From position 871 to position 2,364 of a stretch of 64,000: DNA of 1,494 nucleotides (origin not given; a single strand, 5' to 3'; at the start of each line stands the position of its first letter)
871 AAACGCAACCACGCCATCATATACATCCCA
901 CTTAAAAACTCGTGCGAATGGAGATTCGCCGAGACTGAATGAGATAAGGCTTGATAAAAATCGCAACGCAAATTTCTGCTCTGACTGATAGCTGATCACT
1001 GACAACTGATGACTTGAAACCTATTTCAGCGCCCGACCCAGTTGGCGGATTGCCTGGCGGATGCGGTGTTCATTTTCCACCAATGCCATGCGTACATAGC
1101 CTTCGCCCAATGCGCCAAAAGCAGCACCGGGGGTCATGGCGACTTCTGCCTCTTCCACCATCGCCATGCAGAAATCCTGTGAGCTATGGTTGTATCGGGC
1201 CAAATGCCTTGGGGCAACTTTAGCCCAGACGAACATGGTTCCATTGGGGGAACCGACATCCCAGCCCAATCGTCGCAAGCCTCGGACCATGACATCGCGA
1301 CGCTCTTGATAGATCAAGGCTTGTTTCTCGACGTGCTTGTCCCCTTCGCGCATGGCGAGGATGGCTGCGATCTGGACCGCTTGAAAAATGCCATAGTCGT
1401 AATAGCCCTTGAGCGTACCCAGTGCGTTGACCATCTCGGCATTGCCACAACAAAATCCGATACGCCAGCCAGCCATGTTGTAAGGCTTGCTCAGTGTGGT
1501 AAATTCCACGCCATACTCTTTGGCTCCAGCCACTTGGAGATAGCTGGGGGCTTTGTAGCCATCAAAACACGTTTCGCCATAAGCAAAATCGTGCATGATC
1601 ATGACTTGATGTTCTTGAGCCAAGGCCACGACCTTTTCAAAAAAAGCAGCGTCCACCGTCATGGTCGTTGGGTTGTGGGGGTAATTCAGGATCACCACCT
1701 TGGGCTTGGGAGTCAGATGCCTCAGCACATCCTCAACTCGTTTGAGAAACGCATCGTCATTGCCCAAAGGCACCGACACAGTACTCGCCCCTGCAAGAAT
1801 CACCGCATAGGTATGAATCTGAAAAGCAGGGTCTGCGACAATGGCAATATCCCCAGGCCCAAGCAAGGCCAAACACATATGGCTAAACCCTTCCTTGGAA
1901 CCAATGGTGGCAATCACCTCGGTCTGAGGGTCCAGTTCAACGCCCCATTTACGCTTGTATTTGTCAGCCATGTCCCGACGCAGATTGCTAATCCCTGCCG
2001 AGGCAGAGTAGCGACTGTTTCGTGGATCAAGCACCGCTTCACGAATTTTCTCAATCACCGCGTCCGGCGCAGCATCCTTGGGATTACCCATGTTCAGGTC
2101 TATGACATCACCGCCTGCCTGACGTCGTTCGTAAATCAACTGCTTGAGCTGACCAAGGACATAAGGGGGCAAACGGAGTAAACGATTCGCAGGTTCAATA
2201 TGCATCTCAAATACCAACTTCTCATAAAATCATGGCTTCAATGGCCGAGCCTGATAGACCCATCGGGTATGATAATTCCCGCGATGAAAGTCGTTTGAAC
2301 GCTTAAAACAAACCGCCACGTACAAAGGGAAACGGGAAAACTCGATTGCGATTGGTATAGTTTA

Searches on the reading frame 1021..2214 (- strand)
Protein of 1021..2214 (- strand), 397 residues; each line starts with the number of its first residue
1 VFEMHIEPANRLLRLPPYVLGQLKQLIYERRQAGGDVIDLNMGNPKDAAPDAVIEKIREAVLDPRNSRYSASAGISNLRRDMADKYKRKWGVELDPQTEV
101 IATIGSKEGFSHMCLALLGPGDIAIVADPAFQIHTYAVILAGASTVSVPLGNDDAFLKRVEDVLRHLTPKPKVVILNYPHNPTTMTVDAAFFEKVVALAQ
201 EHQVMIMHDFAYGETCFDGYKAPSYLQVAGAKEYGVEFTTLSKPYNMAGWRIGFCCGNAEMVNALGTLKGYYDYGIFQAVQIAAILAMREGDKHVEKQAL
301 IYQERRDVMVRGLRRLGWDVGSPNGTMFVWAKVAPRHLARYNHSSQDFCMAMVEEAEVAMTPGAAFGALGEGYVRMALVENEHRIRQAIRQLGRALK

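Call 32: find_encoding_contigs(protein=window:1021-2214:-, flank=10000, max_places=4)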
Protein window:1021-2214:- (397 aa): no gene with exactly this product is on record in the collection.
